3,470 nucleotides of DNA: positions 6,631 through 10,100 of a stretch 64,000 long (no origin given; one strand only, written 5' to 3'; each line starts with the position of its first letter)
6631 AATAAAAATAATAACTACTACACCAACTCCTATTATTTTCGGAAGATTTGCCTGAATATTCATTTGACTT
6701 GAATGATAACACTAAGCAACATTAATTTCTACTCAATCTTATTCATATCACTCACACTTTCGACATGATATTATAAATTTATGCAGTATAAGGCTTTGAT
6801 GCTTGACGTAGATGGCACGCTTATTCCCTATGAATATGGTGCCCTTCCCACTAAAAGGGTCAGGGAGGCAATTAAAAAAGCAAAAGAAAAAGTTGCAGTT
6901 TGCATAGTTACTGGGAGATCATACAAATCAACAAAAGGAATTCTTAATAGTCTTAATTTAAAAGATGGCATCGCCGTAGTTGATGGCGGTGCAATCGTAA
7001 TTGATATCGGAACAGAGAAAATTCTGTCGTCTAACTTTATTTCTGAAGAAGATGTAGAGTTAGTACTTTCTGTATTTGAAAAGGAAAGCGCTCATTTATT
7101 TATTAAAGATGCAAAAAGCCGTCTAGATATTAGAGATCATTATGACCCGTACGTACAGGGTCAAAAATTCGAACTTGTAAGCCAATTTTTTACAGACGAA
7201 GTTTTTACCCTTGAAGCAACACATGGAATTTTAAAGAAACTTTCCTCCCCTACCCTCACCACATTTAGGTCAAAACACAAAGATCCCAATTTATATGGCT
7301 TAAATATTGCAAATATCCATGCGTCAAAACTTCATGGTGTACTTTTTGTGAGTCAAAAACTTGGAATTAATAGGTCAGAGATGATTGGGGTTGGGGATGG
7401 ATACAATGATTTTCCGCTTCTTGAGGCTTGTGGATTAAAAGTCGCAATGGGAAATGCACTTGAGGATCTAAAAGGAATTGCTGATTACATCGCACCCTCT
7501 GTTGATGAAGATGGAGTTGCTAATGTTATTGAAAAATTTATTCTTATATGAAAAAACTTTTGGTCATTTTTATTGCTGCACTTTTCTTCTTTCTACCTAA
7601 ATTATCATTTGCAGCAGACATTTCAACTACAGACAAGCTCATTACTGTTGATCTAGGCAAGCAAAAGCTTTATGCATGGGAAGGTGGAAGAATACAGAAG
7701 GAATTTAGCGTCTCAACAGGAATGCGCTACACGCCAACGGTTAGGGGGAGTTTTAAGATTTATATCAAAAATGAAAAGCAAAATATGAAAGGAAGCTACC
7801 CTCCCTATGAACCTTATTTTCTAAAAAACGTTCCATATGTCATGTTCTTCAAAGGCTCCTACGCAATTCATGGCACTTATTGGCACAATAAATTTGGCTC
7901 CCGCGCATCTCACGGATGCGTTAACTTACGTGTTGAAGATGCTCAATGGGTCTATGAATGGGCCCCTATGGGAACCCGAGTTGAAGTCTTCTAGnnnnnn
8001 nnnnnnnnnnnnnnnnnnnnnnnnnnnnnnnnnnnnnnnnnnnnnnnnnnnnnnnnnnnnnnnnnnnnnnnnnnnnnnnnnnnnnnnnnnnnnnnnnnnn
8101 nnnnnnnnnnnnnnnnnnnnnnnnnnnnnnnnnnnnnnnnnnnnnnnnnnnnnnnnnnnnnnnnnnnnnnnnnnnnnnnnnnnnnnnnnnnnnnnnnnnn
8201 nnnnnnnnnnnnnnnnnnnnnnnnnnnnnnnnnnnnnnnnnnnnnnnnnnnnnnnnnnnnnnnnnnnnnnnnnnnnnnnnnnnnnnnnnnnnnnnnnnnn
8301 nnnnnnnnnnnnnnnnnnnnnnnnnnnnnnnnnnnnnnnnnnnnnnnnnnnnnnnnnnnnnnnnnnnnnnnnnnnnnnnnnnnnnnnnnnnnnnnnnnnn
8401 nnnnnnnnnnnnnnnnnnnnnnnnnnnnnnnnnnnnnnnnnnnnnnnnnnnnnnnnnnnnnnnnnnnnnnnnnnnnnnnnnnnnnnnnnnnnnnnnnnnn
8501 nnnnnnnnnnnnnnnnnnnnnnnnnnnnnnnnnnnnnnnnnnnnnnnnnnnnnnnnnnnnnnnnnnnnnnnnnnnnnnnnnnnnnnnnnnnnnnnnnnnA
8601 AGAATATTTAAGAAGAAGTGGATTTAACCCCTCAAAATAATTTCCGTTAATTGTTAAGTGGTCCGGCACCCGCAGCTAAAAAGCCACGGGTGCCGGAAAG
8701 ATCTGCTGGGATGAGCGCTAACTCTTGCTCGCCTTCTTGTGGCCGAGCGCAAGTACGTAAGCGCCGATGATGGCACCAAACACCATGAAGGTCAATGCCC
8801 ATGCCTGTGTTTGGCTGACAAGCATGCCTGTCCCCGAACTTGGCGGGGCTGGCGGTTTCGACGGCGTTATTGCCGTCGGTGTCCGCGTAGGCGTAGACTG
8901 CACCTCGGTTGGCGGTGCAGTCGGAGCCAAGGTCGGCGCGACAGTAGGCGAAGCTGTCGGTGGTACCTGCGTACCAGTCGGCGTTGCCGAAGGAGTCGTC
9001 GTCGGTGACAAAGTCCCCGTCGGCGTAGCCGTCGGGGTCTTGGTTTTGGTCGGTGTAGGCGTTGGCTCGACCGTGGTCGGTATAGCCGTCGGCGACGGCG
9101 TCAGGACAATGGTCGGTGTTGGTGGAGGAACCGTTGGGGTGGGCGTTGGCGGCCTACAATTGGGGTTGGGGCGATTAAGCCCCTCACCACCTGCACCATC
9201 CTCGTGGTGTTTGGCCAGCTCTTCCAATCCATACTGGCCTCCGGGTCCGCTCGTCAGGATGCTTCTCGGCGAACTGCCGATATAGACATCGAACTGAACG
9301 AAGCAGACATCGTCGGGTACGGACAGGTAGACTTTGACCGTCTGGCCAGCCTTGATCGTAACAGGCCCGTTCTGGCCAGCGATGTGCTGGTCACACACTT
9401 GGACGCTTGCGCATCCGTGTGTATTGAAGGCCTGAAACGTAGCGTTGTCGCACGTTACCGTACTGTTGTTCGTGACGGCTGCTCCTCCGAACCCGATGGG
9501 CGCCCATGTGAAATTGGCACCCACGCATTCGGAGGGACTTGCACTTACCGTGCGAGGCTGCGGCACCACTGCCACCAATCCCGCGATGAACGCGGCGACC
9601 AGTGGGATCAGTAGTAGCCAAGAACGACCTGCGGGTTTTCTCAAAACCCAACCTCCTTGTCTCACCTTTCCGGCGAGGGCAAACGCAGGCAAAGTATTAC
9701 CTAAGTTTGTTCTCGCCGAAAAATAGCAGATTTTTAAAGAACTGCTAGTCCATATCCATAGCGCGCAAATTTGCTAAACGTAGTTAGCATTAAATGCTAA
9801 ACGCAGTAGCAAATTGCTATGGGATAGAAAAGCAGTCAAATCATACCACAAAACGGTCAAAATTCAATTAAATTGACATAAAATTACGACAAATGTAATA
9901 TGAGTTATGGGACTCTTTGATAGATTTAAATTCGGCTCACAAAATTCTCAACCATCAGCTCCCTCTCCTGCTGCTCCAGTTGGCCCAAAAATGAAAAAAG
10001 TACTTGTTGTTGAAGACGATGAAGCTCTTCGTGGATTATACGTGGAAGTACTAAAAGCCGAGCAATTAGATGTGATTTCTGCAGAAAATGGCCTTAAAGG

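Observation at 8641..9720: ~1-kb high-GC island encoding a PT-rich anchored protein in an AT-rich genome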

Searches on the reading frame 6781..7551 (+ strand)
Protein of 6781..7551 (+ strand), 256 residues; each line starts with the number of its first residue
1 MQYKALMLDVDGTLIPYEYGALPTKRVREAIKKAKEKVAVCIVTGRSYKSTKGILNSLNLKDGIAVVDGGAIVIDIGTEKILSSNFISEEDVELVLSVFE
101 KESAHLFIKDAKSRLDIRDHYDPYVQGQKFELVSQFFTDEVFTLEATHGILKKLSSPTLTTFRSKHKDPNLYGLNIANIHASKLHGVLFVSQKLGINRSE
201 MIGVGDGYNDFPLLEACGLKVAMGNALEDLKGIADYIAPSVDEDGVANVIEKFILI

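Call 15: search_protein_families(library=pfam, proteins=[window:6781-7551:+], max_evalue=0.001)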
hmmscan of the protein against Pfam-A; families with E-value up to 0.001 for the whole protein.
window:6781-7551:+ (256 aa): 3 families
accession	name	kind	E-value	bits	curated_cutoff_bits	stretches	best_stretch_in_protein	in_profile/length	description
PF08282.18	Hydrolase_3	-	3.4e-39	135.6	20.9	1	7-250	2-255/255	haloacid dehalogenase-like hydrolase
PF05116.19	S6PP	-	3.1e-09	37.2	20.3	1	5-229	4-212/247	Sucrose-6F-phosphate phosphohydrolase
PF00702.32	Hydrolase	-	2.6e-08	34.9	26.4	0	186-218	159-191/191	haloacid dehalogenase-like hydrolase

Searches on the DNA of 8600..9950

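Call 59: search_rna_families(source=window, start=8600, end=9950, threshold=evalue, max_evalue=5)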
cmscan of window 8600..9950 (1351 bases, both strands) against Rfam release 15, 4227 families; matches with E-value up to 5: 4.
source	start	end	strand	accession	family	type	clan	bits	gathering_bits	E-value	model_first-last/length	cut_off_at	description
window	8777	8812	+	RF02419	Spd-sr37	Gene; sRNA;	-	20.7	45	1.1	1-67/67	no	Streptococcus sRNA Spd-sr37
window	9834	9888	-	RF01935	bxd_7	Gene; lncRNA;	-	17.9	60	1.8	1-66/66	no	Bithoraxoid conserved region 7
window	9792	9877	-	RF01384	InvR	Gene;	-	17.6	60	3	1-91/91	no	Invasion gene-associated RNA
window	9726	9818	+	RF01222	sn2417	Gene; snRNA; snoRNA; CD-box;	-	14.9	80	4.8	1-123/123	no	Small nucleolar RNA sn2417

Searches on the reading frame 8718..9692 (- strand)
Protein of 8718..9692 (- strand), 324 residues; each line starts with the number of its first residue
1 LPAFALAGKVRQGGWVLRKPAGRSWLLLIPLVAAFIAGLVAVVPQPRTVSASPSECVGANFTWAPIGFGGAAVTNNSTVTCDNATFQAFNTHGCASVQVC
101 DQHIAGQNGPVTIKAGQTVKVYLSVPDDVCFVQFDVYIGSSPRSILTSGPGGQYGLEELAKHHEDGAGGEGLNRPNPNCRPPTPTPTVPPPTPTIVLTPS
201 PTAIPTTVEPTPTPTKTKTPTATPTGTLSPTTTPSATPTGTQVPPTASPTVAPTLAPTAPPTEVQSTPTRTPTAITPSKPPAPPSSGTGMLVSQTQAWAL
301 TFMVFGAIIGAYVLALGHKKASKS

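Call 5: search_protein_families(library=pfam, proteins=[window:8718-9692:-], max_evalue=1)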
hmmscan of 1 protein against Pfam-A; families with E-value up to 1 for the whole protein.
window:8718-9692:- (324 aa): 1 family
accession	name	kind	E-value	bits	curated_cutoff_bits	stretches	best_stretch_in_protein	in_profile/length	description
PF05587.19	Anth_Ig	-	0.021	15.6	26.9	1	54-140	13-97/102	Anthrax receptor extracellular domain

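Call 6: search_protein_families(library=ncbifam, proteins=[window:8718-9692:-], max_evalue=1)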
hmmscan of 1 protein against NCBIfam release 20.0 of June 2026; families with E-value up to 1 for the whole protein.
window:8718-9692:- (324 aa): 0 families

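Call 17: find_encoding_contigs(protein=window:8718-9644:-, flank=6000, max_places=8)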
Protein window:8718-9644:- (308 aa): no gene with exactly this product is on record in the collection.

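Call 44: find_encoding_contigs(protein=window:8718-9692:-, flank=3000, max_places=10)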
Protein window:8718-9692:- (324 aa): 8 contigs read that carry it; 5 places shown.
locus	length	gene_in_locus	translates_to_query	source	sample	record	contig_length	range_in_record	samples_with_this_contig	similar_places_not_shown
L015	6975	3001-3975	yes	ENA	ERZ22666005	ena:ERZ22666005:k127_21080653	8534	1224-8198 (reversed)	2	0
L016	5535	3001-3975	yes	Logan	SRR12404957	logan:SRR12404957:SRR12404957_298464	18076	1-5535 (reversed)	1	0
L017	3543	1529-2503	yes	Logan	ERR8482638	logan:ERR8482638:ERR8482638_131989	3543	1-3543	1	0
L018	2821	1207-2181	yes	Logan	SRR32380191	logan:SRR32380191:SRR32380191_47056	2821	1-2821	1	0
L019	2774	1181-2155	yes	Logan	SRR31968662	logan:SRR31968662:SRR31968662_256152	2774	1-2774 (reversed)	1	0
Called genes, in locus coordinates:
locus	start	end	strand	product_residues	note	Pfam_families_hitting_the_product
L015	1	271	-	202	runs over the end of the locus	?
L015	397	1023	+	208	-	-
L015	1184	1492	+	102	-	PF09685:MamF_MmsF (weak)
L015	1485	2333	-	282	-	-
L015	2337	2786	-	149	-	PF00072:Response_reg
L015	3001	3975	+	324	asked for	-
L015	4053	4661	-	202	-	-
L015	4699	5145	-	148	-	PF03734:YkuD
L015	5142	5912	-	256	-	PF00702:Hydrolase (faint), PF05116:S6PP, PF08282:Hydrolase_3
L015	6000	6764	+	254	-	PF01145:Band_7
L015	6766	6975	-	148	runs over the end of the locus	PF00072:Response_reg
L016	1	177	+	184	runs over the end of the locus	PF07099:DUF1361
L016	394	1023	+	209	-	-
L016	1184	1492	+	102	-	PF09685:MamF_MmsF (weak)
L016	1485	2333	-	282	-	-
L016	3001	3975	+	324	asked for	-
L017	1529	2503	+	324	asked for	-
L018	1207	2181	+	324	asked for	-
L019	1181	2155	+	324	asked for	-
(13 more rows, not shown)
